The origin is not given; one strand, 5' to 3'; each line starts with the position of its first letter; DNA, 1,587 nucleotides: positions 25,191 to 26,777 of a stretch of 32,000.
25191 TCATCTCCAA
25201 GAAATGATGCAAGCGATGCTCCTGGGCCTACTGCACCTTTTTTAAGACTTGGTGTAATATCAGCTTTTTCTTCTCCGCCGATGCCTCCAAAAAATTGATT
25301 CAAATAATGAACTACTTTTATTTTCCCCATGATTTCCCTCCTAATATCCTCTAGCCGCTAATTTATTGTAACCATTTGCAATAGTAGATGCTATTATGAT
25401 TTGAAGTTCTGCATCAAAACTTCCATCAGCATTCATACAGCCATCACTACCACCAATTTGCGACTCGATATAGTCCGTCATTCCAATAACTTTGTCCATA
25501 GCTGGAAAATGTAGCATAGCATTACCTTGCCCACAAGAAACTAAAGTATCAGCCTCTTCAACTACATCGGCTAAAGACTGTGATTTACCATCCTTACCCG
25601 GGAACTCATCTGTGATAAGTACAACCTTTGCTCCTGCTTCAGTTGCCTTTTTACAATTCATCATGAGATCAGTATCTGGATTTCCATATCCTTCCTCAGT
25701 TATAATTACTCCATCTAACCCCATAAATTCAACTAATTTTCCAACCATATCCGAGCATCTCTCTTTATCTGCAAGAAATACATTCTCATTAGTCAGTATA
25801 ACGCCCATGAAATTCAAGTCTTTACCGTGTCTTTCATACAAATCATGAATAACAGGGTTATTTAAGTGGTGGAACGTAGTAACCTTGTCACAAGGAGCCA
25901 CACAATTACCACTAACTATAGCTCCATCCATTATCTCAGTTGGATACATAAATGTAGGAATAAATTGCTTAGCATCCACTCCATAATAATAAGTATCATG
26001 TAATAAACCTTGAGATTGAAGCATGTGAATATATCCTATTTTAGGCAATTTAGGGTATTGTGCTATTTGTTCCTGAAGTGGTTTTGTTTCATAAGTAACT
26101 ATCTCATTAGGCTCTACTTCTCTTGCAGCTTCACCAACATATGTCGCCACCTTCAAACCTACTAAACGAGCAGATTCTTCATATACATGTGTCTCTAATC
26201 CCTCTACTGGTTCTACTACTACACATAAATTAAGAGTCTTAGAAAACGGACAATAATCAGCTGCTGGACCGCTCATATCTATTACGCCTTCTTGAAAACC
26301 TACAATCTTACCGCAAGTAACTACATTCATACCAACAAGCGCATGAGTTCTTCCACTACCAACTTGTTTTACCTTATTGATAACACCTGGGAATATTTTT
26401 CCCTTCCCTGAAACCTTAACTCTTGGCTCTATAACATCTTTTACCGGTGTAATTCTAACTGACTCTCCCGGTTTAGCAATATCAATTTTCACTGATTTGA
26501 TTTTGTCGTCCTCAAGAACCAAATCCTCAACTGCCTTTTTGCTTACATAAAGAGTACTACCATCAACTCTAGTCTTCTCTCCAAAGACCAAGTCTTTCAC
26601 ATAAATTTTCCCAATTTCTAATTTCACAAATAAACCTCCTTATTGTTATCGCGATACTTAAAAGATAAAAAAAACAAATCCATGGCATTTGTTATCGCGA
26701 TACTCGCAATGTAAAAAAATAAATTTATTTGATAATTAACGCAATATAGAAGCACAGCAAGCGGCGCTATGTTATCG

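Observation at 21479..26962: Orphan protein-B-type Stickland reductase cassette: grdE-like, Sec-grdB-like, grdX, YkvI-family transporter and TetR, without grdA/grdCD/trx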

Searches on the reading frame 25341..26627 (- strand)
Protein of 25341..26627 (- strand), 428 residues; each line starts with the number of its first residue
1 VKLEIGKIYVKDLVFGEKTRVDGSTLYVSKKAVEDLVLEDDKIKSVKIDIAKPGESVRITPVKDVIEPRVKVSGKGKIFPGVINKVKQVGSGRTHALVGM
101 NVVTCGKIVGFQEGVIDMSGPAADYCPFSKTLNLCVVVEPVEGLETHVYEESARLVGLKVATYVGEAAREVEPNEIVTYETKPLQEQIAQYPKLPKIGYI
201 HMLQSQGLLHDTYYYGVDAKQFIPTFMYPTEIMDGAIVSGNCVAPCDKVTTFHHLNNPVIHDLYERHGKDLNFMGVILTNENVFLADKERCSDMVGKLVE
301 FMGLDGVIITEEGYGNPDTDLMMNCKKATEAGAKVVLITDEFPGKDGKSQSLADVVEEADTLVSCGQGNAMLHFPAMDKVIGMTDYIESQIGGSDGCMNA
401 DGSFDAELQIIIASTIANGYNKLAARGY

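Call 5: search_protein_families(library=ncbifam, proteins=[window:25341-26627:-])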
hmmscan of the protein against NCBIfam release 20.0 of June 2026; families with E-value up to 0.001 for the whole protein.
window:25341-26627:- (428 aa): 4 families
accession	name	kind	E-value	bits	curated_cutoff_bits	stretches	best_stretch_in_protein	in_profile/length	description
NF040793.1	sarcosine_GrdG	exception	8.6e-258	855.1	780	1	1-428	1-428/428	sarcosine reductase complex component B subunit alpha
NF053623.1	fluoroAc_FarE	equivalog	2.1e-50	171.7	675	1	2-392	4-385/419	fluoroacetate reductase subunit FarE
TIGR04480.1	D_pro_red_PrdA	equivalog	5.2e-23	81.5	700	2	223-339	395-509/587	D-proline reductase (dithiol) proprotein PrdA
TIGR04482.1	D_pro_red_PrdD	equivalog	5.8e-06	26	320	1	2-107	2-95/246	proline reductase cluster protein PrdD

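Call 6: search_protein_families(library=pfam, proteins=[window:25341-26627:-])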
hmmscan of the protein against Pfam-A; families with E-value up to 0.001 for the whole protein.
window:25341-26627:- (428 aa): 1 family
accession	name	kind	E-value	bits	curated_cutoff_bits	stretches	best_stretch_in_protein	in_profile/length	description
PF09338.16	Gly_reductase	-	3.2e-198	658.9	22.2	1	1-425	1-425/426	Glycine/sarcosine/betaine reductase component B subunits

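Call 9: find_encoding_contigs(protein=window:25341-26627:-, flank=10000, max_places=6)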
Protein window:25341-26627:- (428 aa): 2 contigs read that carry it; 2 places shown.
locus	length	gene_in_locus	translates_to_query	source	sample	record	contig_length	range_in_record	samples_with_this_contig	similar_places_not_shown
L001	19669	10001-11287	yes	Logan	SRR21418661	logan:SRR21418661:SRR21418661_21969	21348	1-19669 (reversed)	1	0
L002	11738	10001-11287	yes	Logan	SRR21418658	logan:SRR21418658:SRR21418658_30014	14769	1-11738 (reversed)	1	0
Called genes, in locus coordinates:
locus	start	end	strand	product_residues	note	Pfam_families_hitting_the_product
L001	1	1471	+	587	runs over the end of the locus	PF00664:ABC_membrane, PF00005:ABC_tran, PF02463:SMC_N (faint)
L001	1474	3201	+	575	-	PF00664:ABC_membrane (weak), PF00005:ABC_tran, PF02463:SMC_N, PF13304:AAA_21 (faint)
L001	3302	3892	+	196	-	PF09605:Trep_Strep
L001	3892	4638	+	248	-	PF02361:CbiQ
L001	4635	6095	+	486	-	PF02367:TsaE (faint), PF03193:RsgA_GTPase (faint), PF13476:AAA_23 (faint), PF13481:AAA_25 (faint), PF00005:ABC_tran, PF02463:SMC_N, PF00005:ABC_tran, PF13304:AAA_21, +8 more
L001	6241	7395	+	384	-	PF06050:HGD-D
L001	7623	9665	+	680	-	PF02743:dCache_1, PF22673:MCP-like_PDC_1, PF00015:MCPsignal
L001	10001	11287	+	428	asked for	PF09338:Gly_reductase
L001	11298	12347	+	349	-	PF07355:GRDB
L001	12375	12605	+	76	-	-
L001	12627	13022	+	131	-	PF28011:GrdX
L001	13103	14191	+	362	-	-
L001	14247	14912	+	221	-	PF08279:HTH_11 (weak), PF00440:TetR_N (faint)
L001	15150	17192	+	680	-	PF02743:dCache_1, PF22673:MCP-like_PDC_1, PF00672:HAMP (faint), PF00015:MCPsignal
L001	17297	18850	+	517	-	PF14827:dCache_3 (weak), PF00990:GGDEF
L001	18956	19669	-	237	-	?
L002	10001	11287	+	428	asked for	PF09338:Gly_reductase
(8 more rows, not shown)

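Call 11: find_related_loci(query=window:25341-26627:-, collection=genome_contigs, flank=10000)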
Query window:25341-26627:- (428 aa) in genome_contigs; peptide patterns used: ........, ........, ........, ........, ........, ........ (x = any residue, [..] = any of these).
600 stretches matched a pattern (row limit reached: there are more); 548 encode a relative of the query (tblastn E <= 1e-3); the best 80 are kept; 80 distinct loci.
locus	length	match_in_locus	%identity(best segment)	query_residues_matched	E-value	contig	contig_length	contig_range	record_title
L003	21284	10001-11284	86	1-428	0e+0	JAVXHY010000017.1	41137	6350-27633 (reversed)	MAG: Lachnospiraceae bacterium isolate CGS5Y4-bin41 NODE_812_length_41137_cov_27.739278, whole genome shotgun sequence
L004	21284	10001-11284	85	1-428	0e+0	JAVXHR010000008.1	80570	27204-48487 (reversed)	MAG: Lachnospiraceae bacterium isolate CGS5Y4-bin35 NODE_274_length_80570_cov_20.906278, whole genome shotgun sequence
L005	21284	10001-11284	84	1-428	0e+0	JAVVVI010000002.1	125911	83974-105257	MAG: Lachnospiraceae bacterium isolate CGS10Y2-bin75 NODE_101_length_125911_cov_14.346833, whole genome shotgun sequence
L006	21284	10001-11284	82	1-428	0e+0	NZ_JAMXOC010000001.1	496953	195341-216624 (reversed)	Ohessyouella blattaphilus strain PAL227 NODE_1, whole genome shotgun sequence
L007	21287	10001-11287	82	1-428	0e+0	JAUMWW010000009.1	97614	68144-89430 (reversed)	MAG: Johnsonella sp. isolate S15M_Sa_31 NODE_109_length_97614_cov_9.736877, whole genome shotgun sequence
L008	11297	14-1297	81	1-428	0e+0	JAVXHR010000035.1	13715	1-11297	MAG: Lachnospiraceae bacterium isolate CGS5Y4-bin35 NODE_3977_length_13715_cov_21.263031, whole genome shotgun sequence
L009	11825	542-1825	81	1-428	0e+0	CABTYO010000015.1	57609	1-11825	MAG TPA_asm: uncultured Faecalicatena sp. isolate MGYG-HGUT-03777 genome assembly, contig: GUT_GENOME243928_15, whole ge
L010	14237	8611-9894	81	1-428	0e+0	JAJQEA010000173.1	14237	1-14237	MAG: Clostridia bacterium isolate MI.3_7 NODE_840_length_14237_cov_8.374348, whole genome shotgun sequence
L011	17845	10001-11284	81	1-428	0e+0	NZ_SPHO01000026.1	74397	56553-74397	Clostridium sp. 1001271st1 H5 strain 1001271st1_H5 NODE_26_length_74397_cov_21.2529, whole genome shotgun sequence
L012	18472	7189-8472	78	1-428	0e+0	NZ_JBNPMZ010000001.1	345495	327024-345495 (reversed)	Sporofaciens sp. SGI.106 HD225_0, whole genome shotgun sequence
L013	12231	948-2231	77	1-428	0e+0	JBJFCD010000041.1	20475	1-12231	MAG: Lachnospiraceae bacterium isolate PUUB24_bin.042 NODE_1489_length_20475_cov_17.712292, whole genome shotgun sequenc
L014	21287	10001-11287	79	1-428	0e+0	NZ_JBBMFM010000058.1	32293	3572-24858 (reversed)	Enterocloster hominis (ex Hitch et al. 2024) strain CLA-SR-H021 CLA-SR-H021_contig_58_length_32293, whole genome shotgun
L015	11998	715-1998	77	1-428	0e+0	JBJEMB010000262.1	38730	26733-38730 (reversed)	MAG: Lachnospiraceae bacterium isolate PUUB16_bin.044 NODE_717_length_38730_cov_82.823297, whole genome shotgun sequence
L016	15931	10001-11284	77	1-428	0e+0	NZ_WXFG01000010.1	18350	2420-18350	MAG: Peptoclostridium sp. isolate AA_UR_SE bin6 AAG_UR_Ala_1297_c1, whole genome shotgun sequence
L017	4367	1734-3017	77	1-428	0e+0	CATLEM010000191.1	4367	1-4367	MAG TPA_asm: uncultured Dorea sp. isolate MGG08242_1680015482 genome assembly, contig: ERR3199607_9645, whole genome sho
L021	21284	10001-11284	76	1-428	0e+0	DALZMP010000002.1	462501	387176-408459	MAG TPA_asm: Sedimentibacter sp. isolate CTOTU47533 NODE_4_length_462588_cov_9.695256, whole genome shotgun sequence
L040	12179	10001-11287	76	1-428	0e+0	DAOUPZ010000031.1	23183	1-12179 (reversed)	MAG TPA_asm: Clostridia bacterium isolate CSMAG_113 CSMAG_113_k141_3134558_length_23183_cov_20.9809, whole genome shotgu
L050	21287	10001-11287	76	1-428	0e+0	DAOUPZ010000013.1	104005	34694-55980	MAG TPA_asm: Clostridia bacterium isolate CSMAG_113 CSMAG_113_k141_2159505_length_104005_cov_20.0000, whole genome shotg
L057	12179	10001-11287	76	1-428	0e+0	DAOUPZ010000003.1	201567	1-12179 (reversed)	MAG TPA_asm: Clostridia bacterium isolate CSMAG_113 CSMAG_113_k141_3014023_length_201567_cov_21.1650, whole genome shotg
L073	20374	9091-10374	77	1-428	0e+0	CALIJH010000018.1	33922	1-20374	MAG TPA_asm: uncultured Leptotrichia sp. isolate ERR589659_bin.25_CONCOCT_v1.1_MAG genome assembly, contig: ERZ773008.32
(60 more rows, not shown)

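Call 14: find_homologous_proteins(query=window:25341-26627:-, max_evalue=1e-30)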
Query window:25341-26627:- (428 aa): 8000 proteins with E <= 1e-30 among 8000 candidates; the best 120 are listed.
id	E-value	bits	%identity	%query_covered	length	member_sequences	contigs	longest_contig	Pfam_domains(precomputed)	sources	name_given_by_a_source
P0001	5.8e-285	963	100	100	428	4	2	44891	PF09338.17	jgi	jgi:glycine reductase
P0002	6.8e-249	844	86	100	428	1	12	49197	PF09338.17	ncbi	ncbi:MAG: sarcosine reductase complex component B subunit alpha [Lachnospiraceae bacterium]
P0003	1.1e-247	840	85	100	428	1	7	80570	PF09338.17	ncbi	ncbi:MAG: sarcosine reductase complex component B subunit alpha [Lachnospiraceae bacterium]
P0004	3.9e-247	838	85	100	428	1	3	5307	PF09338.17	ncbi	ncbi:MAG: sarcosine reductase complex component B subunit alpha [Lachnospiraceae bacterium]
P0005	5.1e-247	838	85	100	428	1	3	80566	PF09338.17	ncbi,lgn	ncbi:MAG: sarcosine reductase complex component B subunit alpha [Lachnospiraceae bacterium]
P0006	6.9e-245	831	85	100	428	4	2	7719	PF09338.17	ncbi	-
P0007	8.6e-245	830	84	100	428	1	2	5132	PF09338.17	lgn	-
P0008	1.6e-243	826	84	100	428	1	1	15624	PF09338.17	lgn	-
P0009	2.0e-243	826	84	100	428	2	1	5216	PF09338.17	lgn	-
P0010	4.3e-243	825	84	100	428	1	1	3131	PF09338.17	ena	-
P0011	5.6e-243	824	84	100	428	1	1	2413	PF09338.17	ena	-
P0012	2.0e-237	806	82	100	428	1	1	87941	PF09338.17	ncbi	-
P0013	2.9e-237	805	82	100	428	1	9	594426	PF09338.17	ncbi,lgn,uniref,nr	ncbi:hypothetical protein M2145_000644 [Lachnospiraceae bacterium PF1-21]|uniref:Sarcosine reductase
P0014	3.7e-237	805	82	100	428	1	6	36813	PF09338.17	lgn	-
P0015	1.8e-233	793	82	100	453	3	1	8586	PF09338.17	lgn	-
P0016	9.7e-232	787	81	100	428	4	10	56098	PF09338.17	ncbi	ncbi:MAG: sarcosine reductase complex component B subunit alpha [Lachnospiraceae bacterium]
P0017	2.3e-231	786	79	100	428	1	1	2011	PF09338.17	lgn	-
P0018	3.6e-231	785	78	100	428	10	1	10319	PF09338.17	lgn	-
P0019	4.6e-231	785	79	100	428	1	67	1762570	PF09338.17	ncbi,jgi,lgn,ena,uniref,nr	ncbi:sarcosine reductase complex component B subunit alpha [Bariatricus massiliensis]|uniref:Glycine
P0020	4.7e-231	785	79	100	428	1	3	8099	PF09338.17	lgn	-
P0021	6.7e-231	785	78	100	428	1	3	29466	PF09338.17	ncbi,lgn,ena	-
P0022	1.6e-230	783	78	100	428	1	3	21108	PF09338.17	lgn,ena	-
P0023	1.7e-230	783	78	100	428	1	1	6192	PF09338.17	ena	-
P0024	1.9e-230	783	78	100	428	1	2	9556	PF09338.17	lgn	-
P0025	4.4e-230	782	78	100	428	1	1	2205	PF09338.17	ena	-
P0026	5.7e-230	781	78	100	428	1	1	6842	PF09338.17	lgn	-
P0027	1.0e-229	781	78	100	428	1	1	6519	PF09338.17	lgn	-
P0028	2.5e-228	776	77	100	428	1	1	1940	PF09338.17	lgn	-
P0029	2.7e-228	776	78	100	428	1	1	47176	PF09338.17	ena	-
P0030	2.8e-228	776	79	100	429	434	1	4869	PF09338.17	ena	-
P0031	1.1e-227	774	79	100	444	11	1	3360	PF09338.17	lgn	-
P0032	3.1e-227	772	77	100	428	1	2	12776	PF09338.17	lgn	-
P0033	4.3e-227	772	77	100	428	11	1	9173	PF09338.17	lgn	-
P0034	9.8e-227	771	78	100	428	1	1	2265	PF09338.17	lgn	-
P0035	3.9e-226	769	77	100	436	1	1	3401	PF09338.17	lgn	-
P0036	1.0e-225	767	76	100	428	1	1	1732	PF09338.17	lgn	-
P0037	1.7e-225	767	78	100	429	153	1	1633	PF09338.17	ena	-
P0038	3.1e-225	766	77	100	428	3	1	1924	PF09338.17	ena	-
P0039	4.2e-225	765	76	100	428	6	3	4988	PF09338.17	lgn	-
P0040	4.8e-225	765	77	100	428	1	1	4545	PF09338.17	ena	-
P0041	7.5e-225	765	77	100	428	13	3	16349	PF09338.17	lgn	-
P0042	3.4e-224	762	78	100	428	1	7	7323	PF09338.17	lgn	-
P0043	3.7e-224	762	77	100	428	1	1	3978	PF09338.17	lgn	-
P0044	4.3e-224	762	77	100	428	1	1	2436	PF09338.17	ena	-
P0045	5.7e-224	762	76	100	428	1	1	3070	PF09338.17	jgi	-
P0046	7.0e-224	761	75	100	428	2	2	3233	PF09338.17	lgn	-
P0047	7.7e-224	761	77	100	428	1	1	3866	PF09338.17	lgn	-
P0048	1.1e-223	761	77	100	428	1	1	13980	PF09338.17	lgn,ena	-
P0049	1.1e-223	761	77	100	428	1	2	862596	PF09338.17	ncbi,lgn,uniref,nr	ncbi:sarcosine reductase complex component B subunit alpha [Bacilliculturomica massiliensis]|uniref:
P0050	1.5e-223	760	77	100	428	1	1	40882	PF09338.17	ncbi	-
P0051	1.7e-223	760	85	91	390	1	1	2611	PF09338.17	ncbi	ncbi:MAG: glycine/sarcosine/betaine reductase component B subunit, partial [Lachnospiraceae bacteriu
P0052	1.9e-223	760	77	100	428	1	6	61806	PF09338.17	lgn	-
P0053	1.9e-223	760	76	100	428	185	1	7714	PF09338.17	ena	-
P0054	2.0e-223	760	77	100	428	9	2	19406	PF09338.17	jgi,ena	-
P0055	2.2e-223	760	76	100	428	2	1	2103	PF09338.17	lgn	-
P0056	2.3e-223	760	76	100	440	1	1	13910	PF09338.17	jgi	-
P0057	2.7e-223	759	76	100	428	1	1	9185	PF09338.17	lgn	-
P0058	2.9e-223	759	76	100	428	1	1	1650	PF09338.17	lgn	-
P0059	3.5e-223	759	75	100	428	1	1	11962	PF09338.17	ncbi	-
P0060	4.3e-223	759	76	100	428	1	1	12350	PF09338.17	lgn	-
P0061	4.5e-223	759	76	100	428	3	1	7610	PF09338.17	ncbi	-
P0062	5.2e-223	759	75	100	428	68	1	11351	PF09338.17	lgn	-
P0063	7.4e-223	758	75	100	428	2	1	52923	PF09338.17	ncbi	-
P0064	7.4e-223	758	75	100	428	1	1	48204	PF09338.17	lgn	-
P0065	7.5e-223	758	76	100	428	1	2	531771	PF09338.17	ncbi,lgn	-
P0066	8.2e-223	758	76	100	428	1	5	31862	PF09338.17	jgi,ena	-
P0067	8.2e-223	758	77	100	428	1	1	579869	PF09338.17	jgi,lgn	jgi:glycine reductase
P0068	9.7e-223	758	75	100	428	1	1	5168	PF09338.17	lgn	-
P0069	1.1e-222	757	76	100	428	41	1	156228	PF09338.17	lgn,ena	-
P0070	1.2e-222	757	76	100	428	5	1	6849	PF09338.17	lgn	-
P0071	2.4e-222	756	75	100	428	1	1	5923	PF09338.17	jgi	-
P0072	2.5e-222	756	76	100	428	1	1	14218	PF09338.17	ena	-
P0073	2.7e-222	756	75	100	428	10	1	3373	PF09338.17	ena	-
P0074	2.8e-222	756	75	100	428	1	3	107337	PF09338.17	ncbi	-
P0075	2.9e-222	756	76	100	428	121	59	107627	PF09338.17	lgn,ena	-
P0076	4.5e-222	755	76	100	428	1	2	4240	PF09338.17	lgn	-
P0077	4.5e-222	755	75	100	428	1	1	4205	PF09338.17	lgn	-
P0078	6.6e-222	755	75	100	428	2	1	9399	PF09338.17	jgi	-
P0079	1.0e-221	754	76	100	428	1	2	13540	PF09338.17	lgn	-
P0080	1.1e-221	754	75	100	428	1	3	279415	PF09338.17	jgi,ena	-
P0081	1.2e-221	754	75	100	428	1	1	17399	PF09338.17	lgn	-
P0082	2.2e-221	753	75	100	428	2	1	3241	PF09338.17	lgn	-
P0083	2.6e-221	753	76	100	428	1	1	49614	PF09338.17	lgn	-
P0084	2.7e-221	753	76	100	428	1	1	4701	PF09338.17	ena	-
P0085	3.4e-221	753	75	100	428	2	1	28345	PF09338.17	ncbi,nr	ncbi:MAG: sarcosine reductase complex component B subunit alpha [Eubacteriales bacterium]|nr:sarcosi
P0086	3.7e-221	752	76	100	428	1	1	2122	PF09338.17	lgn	-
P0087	3.7e-221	752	76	100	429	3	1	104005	PF09338.17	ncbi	-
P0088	4.1e-221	752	76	100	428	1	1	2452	PF09338.17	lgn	-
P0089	4.4e-221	752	76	100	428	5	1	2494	PF09338.17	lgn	-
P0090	4.9e-221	752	78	100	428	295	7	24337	PF09338.17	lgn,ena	-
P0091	6.8e-221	752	76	100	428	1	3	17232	PF09338.17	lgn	-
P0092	7.3e-221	751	76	100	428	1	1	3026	PF09338.17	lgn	-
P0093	8.3e-221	751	74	100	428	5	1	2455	PF09338.17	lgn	-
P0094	1.1e-220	751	75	100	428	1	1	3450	PF09338.17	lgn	-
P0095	2.3e-220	750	75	100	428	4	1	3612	PF09338.17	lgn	-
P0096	2.5e-220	750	75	100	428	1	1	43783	PF09338.17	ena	-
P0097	2.6e-220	750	75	100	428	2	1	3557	PF09338.17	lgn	-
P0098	2.7e-220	750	76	100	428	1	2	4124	PF09338.17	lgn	-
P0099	2.8e-220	750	75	100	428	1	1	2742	PF09338.17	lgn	-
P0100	5.5e-220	749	75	100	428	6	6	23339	PF09338.17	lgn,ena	-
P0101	5.7e-220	749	75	100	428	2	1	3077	PF09338.17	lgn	-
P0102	6.1e-220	748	75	100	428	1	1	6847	PF09338.17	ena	-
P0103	6.2e-220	748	77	100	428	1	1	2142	PF09338.17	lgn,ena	-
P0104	6.3e-220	748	75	100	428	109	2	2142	PF09338.17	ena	-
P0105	6.6e-220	748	75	100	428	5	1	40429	PF09338.17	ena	-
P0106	6.7e-220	748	76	100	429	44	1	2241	PF09338.17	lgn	-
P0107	7.9e-220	748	75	100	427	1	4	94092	PF09338.17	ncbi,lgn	ncbi:MAG: sarcosine reductase complex component B subunit alpha [Oscillospiraceae bacterium]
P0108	8.0e-220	748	75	100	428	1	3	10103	PF09338.17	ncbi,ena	-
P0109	8.4e-220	748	75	100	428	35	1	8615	PF09338.17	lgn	-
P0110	8.9e-220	748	77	100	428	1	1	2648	PF09338.17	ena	-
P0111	9.9e-220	748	76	100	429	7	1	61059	PF09338.17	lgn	-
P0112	1.2e-219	747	77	100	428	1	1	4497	PF09338.17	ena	-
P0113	1.3e-219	747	75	100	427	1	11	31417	PF09338.17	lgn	-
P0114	1.5e-219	747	75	100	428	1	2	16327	PF09338.17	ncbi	-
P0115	1.7e-219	747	77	100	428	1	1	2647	PF09338.17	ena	-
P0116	1.7e-219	747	75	100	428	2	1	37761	PF09338.17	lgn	-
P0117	2.1e-219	747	75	100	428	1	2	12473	PF09338.17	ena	-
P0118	3.0e-219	746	75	100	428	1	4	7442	PF09338.17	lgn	-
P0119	3.1e-219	746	77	100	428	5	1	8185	PF09338.17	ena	-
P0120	5.0e-219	745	75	100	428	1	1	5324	PF09338.17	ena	-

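Call 22: search_protein_families(library=ncbifam, proteins=[L073:1047-1364:+, L073:4558-6150:+, L073:6154-7308:+, L073:7614-9032:+, L073:13525-15168:+, L073:1380-2672:+, L073:15178-16506:+, L073:9091-10377:+], max_evalue=1e-10)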
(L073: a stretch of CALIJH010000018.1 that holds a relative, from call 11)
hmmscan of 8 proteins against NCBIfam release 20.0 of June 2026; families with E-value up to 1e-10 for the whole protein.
L073:1047-1364:+ (105 aa): 6 families
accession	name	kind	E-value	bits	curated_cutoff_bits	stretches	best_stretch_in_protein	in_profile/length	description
NF047697.1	ThioredTrxAClost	equivalog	2.5e-51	172.2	140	1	1-105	1-105/105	thioredoxin TrxA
TIGR01068.1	thioredoxin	equivalog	1.2e-19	70.3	96.8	1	5-88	2-85/101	thioredoxin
NF006898.0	PRK09381.1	equivalog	5.4e-18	65.4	138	1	2-84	6-88/109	thioredoxin TrxA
NF008229.0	PRK10996.1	equivalog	3e-15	56.2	125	1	3-87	39-122/141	thioredoxin TrxC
TIGR01126.1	pdi_dom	equivalog_domain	1.1e-13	51.3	107.2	1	4-103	1-103/105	protein disulfide-isomerase domain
TIGR01130.1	ER_PDI_fam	subfamily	4.4e-11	43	344.25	1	2-85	4-89/476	protein disulfide-isomerase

L073:4558-6150:+ (530 aa): 1 family
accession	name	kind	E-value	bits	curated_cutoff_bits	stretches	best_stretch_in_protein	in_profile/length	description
NF040746.1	reduct_C_beta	equivalog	4.2e-230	764.1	450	1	27-496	1-477/477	glycine/sarcosine/betaine reductase complex component C subunit beta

L073:6154-7308:+ (384 aa): 1 family
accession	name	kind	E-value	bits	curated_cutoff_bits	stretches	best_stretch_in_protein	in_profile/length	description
NF040747.1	reduct_C_alpha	equivalog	7.9e-178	591.3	350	1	7-382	2-379/380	glycine/sarcosine/betaine reductase complex component C subunit alpha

L073:7614-9032:+ (472 aa): 1 family
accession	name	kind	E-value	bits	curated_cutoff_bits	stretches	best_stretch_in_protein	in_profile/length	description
TIGR00835.1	agcS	subfamily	9.2e-134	446.5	272.65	1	25-456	4-424/424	amino acid carrier protein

L073:13525-15168:+ (547 aa): 5 families
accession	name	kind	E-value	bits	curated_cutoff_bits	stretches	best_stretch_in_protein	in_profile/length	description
NF047988.1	betaine_BCCT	equivalog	1.8e-183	610.5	650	1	57-538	2-483/483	glycine betaine uptake BCCT transporter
TIGR00842.1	bcct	subfamily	3.1e-140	467.9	407.55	1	95-539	1-452/452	BCCT family transporter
NF007399.1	PRK09928.1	subfamily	6.4e-114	381.3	695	1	50-541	8-503/675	choline BCCT transporter BetT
NF002887.1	PRK03356.1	equivalog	6.2e-77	259.4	541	1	55-535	11-495/497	L-carnitine/gamma-butyrobetaine antiporter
NF007412.0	PRK09950.1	equivalog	7.2e-65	219.5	647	1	50-539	5-499/536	BCCT family transporter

L073:1380-2672:+ (430 aa): 3 families
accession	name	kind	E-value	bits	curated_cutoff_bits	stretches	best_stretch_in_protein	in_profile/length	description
NF040793.1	sarcosine_GrdG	exception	3.1e-197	655.6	780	1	3-430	1-428/428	sarcosine reductase complex component B subunit alpha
NF053623.1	fluoroAc_FarE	equivalog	1e-58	199.1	675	1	1-394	1-385/419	fluoroacetate reductase subunit FarE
TIGR04480.1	D_pro_red_PrdA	equivalog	6.2e-17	61.5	700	1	4-347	169-513/587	D-proline reductase (dithiol) proprotein PrdA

L073:15178-16506:+ (442 aa): 3 families
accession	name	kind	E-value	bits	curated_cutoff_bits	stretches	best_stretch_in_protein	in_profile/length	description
NF040793.1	sarcosine_GrdG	exception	1.6e-99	333.6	780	1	3-421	2-407/428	sarcosine reductase complex component B subunit alpha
NF053623.1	fluoroAc_FarE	equivalog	4e-54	184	675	1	2-390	3-377/419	fluoroacetate reductase subunit FarE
TIGR04480.1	D_pro_red_PrdA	equivalog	2.2e-19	69.6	700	1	229-347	395-511/587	D-proline reductase (dithiol) proprotein PrdA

L073:9091-10377:+ (428 aa): 3 families
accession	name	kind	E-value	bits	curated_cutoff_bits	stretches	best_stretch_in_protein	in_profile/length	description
NF040793.1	sarcosine_GrdG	exception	2.5e-263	873.3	780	1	1-428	1-428/428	sarcosine reductase complex component B subunit alpha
NF053623.1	fluoroAc_FarE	equivalog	4.1e-51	174.1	675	1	2-392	4-385/419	fluoroacetate reductase subunit FarE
TIGR04480.1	D_pro_red_PrdA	equivalog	9e-24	84.1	700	1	4-339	171-509/587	D-proline reductase (dithiol) proprotein PrdA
